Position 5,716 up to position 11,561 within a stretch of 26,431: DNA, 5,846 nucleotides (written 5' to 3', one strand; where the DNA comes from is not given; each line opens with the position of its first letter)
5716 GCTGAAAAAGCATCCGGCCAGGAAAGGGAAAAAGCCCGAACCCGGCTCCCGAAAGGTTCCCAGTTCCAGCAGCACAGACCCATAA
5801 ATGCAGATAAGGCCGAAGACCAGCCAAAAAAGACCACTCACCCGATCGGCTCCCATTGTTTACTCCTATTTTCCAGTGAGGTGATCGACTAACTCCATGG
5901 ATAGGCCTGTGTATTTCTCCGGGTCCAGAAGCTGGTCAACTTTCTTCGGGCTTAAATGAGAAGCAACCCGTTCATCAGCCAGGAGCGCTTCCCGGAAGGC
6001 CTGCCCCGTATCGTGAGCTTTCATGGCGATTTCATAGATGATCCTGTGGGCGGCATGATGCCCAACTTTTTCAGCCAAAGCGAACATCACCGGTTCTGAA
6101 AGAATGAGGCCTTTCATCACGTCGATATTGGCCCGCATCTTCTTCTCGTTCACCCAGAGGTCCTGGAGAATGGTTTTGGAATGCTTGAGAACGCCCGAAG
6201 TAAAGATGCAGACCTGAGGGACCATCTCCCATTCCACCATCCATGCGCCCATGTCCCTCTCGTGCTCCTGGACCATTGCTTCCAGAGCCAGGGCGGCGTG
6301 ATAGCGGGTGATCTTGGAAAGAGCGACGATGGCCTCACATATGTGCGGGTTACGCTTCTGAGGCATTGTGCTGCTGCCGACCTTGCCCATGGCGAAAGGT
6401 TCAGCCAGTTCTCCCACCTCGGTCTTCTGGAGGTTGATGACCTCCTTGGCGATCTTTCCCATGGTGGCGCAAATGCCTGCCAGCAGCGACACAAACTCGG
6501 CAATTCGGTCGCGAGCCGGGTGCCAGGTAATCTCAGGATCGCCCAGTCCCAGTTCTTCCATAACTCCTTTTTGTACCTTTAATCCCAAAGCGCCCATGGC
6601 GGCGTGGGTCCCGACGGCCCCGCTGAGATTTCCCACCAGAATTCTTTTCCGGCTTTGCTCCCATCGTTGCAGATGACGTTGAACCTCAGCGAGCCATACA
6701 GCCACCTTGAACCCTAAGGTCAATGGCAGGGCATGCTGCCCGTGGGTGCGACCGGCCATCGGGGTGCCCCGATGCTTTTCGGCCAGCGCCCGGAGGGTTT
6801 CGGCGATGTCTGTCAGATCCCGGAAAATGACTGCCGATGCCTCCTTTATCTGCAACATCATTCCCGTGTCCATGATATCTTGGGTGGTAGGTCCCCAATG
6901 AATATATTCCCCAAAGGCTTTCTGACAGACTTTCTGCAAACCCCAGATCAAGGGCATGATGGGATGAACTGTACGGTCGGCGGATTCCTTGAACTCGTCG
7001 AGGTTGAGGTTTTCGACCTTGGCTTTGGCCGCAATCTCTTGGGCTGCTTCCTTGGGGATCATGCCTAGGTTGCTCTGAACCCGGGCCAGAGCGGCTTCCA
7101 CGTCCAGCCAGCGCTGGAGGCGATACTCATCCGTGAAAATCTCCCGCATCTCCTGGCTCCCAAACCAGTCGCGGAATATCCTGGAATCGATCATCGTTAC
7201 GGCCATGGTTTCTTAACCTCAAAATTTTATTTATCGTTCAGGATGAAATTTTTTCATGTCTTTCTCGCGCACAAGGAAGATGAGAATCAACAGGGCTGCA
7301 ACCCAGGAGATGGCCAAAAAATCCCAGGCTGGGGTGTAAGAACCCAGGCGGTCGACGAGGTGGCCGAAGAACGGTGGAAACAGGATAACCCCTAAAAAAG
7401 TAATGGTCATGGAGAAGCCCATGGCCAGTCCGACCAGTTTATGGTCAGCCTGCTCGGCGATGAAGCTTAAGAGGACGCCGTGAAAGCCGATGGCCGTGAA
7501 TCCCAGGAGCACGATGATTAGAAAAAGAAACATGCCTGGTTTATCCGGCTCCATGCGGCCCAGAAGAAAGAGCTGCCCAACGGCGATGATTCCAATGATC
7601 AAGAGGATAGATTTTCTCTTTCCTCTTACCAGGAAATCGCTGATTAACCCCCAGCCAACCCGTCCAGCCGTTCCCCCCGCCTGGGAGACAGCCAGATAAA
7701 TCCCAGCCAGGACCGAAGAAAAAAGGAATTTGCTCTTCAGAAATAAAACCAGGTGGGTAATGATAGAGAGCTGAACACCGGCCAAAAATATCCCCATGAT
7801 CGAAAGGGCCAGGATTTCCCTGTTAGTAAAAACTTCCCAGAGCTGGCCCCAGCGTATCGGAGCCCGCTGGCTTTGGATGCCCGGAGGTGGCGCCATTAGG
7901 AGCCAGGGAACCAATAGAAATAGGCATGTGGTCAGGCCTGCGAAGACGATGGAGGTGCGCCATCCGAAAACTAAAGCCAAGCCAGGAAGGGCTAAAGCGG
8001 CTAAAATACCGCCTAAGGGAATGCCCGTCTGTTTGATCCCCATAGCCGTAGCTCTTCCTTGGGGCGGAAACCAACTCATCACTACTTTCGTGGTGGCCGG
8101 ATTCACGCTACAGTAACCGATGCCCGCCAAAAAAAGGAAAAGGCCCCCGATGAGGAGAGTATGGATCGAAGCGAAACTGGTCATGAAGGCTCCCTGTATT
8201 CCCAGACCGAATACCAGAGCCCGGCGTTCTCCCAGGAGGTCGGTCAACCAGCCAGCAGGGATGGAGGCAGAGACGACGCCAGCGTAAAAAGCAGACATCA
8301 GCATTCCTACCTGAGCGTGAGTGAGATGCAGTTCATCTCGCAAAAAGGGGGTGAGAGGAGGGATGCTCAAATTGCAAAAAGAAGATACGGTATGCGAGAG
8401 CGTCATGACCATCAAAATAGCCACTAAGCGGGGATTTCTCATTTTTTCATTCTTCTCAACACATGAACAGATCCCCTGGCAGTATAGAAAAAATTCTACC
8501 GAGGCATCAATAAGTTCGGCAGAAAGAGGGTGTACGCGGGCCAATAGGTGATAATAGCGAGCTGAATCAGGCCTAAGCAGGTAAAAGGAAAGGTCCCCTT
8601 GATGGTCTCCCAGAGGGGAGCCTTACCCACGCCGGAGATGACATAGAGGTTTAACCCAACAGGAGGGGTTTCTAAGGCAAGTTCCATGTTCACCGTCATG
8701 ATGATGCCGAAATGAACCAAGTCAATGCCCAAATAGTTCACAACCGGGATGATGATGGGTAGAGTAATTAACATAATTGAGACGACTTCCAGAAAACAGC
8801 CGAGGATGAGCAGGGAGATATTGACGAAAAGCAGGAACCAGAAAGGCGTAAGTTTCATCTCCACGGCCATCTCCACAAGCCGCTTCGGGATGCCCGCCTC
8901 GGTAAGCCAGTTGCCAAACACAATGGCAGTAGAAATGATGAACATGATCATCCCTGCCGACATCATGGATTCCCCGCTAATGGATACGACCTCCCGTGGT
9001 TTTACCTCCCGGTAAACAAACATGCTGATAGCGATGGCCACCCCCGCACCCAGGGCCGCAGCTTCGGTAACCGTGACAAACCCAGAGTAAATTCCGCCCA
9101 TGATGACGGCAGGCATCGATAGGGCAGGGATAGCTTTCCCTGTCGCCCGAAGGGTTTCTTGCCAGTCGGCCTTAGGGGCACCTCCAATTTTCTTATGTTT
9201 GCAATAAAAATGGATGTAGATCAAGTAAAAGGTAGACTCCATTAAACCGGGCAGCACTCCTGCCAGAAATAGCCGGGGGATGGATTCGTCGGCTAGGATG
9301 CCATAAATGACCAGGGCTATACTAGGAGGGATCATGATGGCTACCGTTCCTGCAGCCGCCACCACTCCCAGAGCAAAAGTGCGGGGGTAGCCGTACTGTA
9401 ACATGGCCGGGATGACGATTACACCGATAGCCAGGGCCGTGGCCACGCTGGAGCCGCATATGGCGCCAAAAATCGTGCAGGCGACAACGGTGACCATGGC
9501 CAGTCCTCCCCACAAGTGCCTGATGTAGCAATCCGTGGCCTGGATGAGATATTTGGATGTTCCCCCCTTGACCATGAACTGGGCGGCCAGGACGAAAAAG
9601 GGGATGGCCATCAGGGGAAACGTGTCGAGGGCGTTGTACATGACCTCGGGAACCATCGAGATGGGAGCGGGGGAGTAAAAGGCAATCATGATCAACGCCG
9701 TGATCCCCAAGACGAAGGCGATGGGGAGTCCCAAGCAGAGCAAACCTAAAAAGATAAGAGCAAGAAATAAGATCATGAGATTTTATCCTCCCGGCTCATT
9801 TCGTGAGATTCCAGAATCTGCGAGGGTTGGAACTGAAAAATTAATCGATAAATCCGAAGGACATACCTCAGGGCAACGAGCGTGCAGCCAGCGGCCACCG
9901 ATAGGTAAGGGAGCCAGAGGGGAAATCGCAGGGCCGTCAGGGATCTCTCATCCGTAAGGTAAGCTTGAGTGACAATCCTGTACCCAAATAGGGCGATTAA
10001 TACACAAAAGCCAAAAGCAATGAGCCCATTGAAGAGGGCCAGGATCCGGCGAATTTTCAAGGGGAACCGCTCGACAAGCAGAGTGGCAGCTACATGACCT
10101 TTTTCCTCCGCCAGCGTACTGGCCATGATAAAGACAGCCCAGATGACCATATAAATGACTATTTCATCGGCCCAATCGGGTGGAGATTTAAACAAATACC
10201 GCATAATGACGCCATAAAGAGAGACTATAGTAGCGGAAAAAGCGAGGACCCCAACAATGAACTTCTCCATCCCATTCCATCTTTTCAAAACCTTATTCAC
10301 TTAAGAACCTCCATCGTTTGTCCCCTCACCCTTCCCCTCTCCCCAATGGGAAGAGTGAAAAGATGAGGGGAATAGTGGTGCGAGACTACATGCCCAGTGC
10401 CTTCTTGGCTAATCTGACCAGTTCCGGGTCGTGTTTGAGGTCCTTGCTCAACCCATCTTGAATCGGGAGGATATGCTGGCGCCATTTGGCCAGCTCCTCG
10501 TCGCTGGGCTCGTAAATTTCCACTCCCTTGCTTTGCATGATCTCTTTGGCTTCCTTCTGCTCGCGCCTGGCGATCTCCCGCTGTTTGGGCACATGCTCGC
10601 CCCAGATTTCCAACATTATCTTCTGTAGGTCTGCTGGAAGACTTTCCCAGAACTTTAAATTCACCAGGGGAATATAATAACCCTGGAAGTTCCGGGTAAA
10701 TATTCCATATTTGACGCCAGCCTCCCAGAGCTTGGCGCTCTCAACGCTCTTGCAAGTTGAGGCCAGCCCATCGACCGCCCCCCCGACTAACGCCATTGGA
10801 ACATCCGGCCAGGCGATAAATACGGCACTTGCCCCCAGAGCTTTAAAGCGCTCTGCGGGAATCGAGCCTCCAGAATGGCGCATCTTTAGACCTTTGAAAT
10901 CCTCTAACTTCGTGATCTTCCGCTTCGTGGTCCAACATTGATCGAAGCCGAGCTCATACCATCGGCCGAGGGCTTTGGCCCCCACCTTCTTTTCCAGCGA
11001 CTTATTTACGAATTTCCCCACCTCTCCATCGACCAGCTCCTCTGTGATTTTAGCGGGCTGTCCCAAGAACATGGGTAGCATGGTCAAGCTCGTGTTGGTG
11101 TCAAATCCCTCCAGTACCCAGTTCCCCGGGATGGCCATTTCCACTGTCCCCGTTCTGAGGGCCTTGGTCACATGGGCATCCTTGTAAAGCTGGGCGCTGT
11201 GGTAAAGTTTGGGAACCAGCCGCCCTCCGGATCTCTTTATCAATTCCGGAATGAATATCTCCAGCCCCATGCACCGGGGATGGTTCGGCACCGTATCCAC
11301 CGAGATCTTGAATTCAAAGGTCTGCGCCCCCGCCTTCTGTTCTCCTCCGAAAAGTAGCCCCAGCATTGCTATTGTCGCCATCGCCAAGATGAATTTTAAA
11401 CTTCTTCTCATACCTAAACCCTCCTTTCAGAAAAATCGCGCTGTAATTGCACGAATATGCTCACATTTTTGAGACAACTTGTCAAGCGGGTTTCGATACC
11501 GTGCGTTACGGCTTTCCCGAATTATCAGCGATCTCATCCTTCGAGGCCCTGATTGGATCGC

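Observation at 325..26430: Candidate undescribed pathway: divergent twin-mutase locus for substituted succinates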

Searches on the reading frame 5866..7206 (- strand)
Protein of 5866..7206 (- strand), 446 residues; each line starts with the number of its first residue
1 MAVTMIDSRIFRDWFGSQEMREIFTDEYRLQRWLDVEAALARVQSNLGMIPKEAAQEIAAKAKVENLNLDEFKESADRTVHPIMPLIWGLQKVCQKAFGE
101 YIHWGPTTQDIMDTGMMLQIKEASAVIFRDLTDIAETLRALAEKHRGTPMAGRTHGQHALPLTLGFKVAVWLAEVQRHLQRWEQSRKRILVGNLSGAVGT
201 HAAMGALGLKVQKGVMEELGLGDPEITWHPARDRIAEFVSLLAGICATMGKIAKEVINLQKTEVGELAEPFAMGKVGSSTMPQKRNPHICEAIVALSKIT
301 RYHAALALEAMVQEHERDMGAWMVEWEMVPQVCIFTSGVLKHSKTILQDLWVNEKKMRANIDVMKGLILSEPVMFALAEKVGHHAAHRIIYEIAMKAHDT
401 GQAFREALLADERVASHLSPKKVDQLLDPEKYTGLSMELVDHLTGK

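Call 3: search_protein_families(library=pfam, proteins=[window:5866-7206:-])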
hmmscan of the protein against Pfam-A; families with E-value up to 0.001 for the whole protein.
window:5866-7206:- (446 aa): 3 families
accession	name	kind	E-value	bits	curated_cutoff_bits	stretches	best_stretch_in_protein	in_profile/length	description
PF00206.25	Lyase_1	-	6e-52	177.4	27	1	19-295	9-305/312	Lyase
PF10397.14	ADSL_C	-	9.7e-20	71.1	32.7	1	366-442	1-78/79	Adenylosuccinate lyase C-terminus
PF10415.14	FumaraseC_C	-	0.00017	22.4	32.5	1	376-432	4-52/54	Fumarase C C-terminus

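Call 6: search_protein_families(library=ncbifam, proteins=[window:5866-7206:-], max_evalue=0.00001)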
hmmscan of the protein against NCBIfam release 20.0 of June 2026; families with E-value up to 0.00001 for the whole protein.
window:5866-7206:- (446 aa): 19 families
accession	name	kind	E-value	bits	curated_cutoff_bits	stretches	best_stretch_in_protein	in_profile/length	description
NF052536.2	CoM_syn_XcbD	exception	2.4e-154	514.3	600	1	3-442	2-441/443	3-sulfopropionylcysteine synthase XcbD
NF006500.1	PRK08937.2-4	subfamily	6.9e-154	512.9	626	1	5-444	4-443/448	adenylosuccinate lyase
NF006554.0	PRK09053.1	equivalog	1.9e-127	425.9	595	1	8-442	6-443/453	3-carboxy-cis,cis-muconate cycloisomerase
TIGR00928.1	purB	equivalog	3.7e-112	375.3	326.2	1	15-443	5-435/436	adenylosuccinate lyase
TIGR02426.1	protocat_pcaB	equivalog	1.6e-96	323.2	355.75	1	11-349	2-337/338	3-carboxy-cis,cis-muconate cycloisomerase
NF052556.1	NtrsucLyaStm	equivalog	2.3e-90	303.7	650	1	24-442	31-462/466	nitrosuccinate lyase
NF004631.0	PRK05975.1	equivalog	2.9e-62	210.7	371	1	1-349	1-344/352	3-carboxy-cis,cis-muconate cycloisomerase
NF006764.0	PRK09285.1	equivalog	3.6e-31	108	446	1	63-443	73-455/456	adenylosuccinate lyase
TIGR00838.1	argH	equivalog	2.1e-24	86.3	279.5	1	34-431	32-427/455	argininosuccinate lyase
NF008909.0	PRK12273.1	subfamily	1.2e-18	67.3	510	1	107-436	142-465/474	aspartate ammonia-lyase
TIGR00979.1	fumC_II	equivalog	4.4e-18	65.3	664.75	1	120-432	150-456/458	class II fumarate hydratase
NF008964.0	PRK12308.1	equivalog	3.3e-14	52.2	657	1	98-419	99-417/624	argininosuccinate lyase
NF011092.0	PRK14515.1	subfamily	4.4e-12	45.6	876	1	106-432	145-465/479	aspartate ammonia-lyase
TIGR00839.1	aspA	equivalog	1.3e-11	44.1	681.2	1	107-430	137-454/468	aspartate ammonia-lyase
NF002563.0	PRK02186.1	subfamily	1.8e-11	43.1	625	1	97-410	505-817/890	argininosuccinate lyase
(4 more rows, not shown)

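Call 20: search_solved_structures(query=window:5866-7206:-, max_evalue=1e-30)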
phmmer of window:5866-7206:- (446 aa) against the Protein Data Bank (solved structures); distinct sequences matched with E-value up to 1e-30: 18.
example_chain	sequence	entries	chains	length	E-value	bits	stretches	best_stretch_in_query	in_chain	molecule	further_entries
3c8t_A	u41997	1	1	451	9e-108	364.3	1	6-445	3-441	Fumarate lyase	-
1re5_A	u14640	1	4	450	5.2e-94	319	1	8-436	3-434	3-carboxy-cis,cis-muconate cycloisomerase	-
9h3i_D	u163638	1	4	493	1.5e-93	317.4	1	11-443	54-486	Trans-aconitate decarboxylase 1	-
9h4h_A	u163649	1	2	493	1.6e-93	317.4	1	11-443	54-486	Trans-aconitate decarboxylase 1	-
9h4g_A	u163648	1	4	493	1.6e-93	317.4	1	11-443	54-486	Trans-aconitate decarboxylase 1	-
9h4e_B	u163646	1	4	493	1.9e-93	317.1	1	11-443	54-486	Trans-aconitate decarboxylase 1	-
9xb2_A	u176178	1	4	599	2.5e-93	316.7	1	11-443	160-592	Ubiquitin-like protein SMT3,Trans-aconitate decarboxylase 1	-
1q5n_A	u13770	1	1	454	1.8e-80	274.3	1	8-441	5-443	3-carboxy-cis,cis-muconate cycloisomerase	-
2x75_A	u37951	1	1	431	8.1e-73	249.1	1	15-432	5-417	ADENYLOSUCCINATE LYASE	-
1c3u_A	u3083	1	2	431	2.1e-72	247.7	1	18-432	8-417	ADENYLOSUCCINATE LYASE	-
1c3c_A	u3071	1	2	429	2.2e-72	247.7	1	18-432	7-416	PROTEIN (ADENYLOSUCCINATE LYASE)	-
1f1o_A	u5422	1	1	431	4.5e-67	230.2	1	15-429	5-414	ADENYLOSUCCINATE LYASE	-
5xny_A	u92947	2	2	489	1e-66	229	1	22-442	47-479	CreD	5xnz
2pfm_A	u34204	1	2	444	2.4e-66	227.8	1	17-430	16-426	Adenylosuccinate lyase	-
8jbd_A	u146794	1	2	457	1.9e-55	191.9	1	16-432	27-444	Adenylosuccinate lyase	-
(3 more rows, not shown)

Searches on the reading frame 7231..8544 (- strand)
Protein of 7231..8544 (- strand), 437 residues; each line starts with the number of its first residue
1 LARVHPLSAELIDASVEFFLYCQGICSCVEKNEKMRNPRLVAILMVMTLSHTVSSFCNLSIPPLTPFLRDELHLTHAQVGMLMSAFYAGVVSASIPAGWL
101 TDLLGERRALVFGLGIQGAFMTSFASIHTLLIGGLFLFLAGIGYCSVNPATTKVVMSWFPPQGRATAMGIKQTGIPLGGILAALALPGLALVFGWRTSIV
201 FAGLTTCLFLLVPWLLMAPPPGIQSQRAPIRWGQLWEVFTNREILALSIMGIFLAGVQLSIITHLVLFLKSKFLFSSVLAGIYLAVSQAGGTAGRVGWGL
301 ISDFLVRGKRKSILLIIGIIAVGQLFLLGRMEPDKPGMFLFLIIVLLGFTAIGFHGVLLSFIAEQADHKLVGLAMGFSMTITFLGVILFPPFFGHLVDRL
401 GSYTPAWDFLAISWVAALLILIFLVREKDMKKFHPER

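Call 3: search_protein_families(library=pfam, proteins=[window:7231-8544:-])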
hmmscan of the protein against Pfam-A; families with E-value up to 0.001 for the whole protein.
window:7231-8544:- (437 aa): 2 families
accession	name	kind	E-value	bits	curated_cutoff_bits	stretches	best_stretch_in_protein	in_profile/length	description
PF07690.21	MFS_1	-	1.9e-49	168.9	33.4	2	49-376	3-333/347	Major Facilitator Superfamily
PF00083.30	Sugar_tr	-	7.3e-06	25.6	22.3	1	75-213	44-188/452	Sugar (and other) transporter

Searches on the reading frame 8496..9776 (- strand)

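Call 3: search_protein_families(library=pfam, proteins=[window:8496-9776:-])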
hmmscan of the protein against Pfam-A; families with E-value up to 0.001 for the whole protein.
window:8496-9776:- (426 aa): 1 family
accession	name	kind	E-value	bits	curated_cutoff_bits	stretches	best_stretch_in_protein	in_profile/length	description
PF06808.19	DctM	-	2.1e-102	343.5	23.8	1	8-414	3-412/413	Tripartite ATP-independent periplasmic transporter, DctM component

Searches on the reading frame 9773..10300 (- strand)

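Call 3: search_protein_families(library=pfam, proteins=[window:9773-10300:-])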
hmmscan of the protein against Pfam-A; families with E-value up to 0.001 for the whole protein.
window:9773-10300:- (175 aa): 1 family
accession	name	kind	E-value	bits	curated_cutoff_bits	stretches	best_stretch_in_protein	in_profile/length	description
PF04290.18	DctQ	-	2.7e-31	108.6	28.3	1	24-154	2-130/132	Tripartite ATP-independent periplasmic transporters, DctQ component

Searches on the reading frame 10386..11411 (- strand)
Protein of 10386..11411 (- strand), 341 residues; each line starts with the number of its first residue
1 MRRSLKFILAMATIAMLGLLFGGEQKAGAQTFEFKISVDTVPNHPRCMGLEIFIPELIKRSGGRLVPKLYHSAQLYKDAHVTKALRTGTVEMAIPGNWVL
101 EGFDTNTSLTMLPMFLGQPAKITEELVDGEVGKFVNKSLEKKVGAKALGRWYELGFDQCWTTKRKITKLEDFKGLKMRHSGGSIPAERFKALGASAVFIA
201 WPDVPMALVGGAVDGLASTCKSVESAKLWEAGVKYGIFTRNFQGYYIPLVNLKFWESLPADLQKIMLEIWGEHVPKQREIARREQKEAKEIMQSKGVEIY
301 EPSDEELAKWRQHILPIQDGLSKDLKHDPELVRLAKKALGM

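Call 3: search_protein_families(library=pfam, proteins=[window:10386-11411:-])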
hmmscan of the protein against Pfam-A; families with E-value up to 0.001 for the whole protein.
window:10386-11411:- (341 aa): 1 family
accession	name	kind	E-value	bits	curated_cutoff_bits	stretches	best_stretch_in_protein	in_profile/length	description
PF03480.18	DctP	-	1.6e-51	175.8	23.4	1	42-318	7-279/286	Bacterial extracellular solute-binding protein, family 7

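Call 53: search_protein_families(library=ncbifam, proteins=[window:10386-11411:-], max_evalue=1e-10)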
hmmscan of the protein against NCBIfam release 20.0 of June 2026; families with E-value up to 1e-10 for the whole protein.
window:10386-11411:- (341 aa): 2 families
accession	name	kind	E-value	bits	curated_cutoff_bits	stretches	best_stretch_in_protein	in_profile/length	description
TIGR00787.1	dctP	subfamily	5.5e-38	130.9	175.05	1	41-293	6-254/257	DctP family TRAP transporter solute-binding subunit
NF037995.1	TRAP_S1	subfamily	1.8e-36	125.9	50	1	45-310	11-271/271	TRAP transporter substrate-binding protein DctP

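Call 74: search_solved_structures(query=window:10386-11411:-, max_evalue=1e-15)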
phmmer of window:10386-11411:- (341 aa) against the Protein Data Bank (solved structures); distinct sequences matched with E-value up to 1e-15: 36.
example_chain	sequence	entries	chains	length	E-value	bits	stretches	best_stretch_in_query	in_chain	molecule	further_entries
4nn3_A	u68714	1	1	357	1.2e-31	113.2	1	6-316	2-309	TRAP dicarboxylate transporter, DctP subunit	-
4p47_A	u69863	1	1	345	1e-30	110.2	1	10-325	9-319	TRAP dicarboxylate transporter, DctP subunit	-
8t9t_A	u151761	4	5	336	3.9e-30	108.3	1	10-336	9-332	Isethionate-binding periplasmic protein DctP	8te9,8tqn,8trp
4p8b_A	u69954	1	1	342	1.7e-28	102.9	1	9-322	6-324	TRAP-type transporter, periplasmic component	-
9dtl_A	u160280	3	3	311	2.7e-23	85.8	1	29-319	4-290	C4-dicarboxylate-binding periplasmic protein | C4-dicarboxylate-binding protein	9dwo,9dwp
4ovs_A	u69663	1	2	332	4.5e-23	85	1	32-317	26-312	TRAP dicarboxylate transporter, DctP subunit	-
9ht3_A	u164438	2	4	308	4.9e-23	84.9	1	31-319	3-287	Probable C4-dicarboxylate-binding periplasmic protein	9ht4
4o94_A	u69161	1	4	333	3.6e-22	82.1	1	40-318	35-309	TRAP dicarboxylate transporter DctP subunit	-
9dsy_A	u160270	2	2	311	2.1e-20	76.3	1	36-323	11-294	C4-dicarboxylate-binding periplasmic protein DctP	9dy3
2cex_A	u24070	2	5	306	2.5e-20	76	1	42-303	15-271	PROTEIN HI0146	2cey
2wyk_A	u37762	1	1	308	2.6e-20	76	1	42-303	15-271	SIALIC ACID-BINDING PERIPLASMIC PROTEIN SIAP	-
2v4c_A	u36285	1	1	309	2.6e-20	76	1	42-303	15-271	SIALIC ACID-BINDING PERIPLASMIC PROTEIN SIAP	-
3b50_A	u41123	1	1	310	2.6e-20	75.9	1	42-303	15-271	Sialic acid-binding periplasmic protein siaP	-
2xwv_A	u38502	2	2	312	2.7e-20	75.9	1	42-303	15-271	SIALIC ACID-BINDING PERIPLASMIC PROTEIN SIAP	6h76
2wx9_A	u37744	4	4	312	3.3e-20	75.6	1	45-303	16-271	SIALIC ACID-BINDING PERIPLASMIC PROTEIN SIAP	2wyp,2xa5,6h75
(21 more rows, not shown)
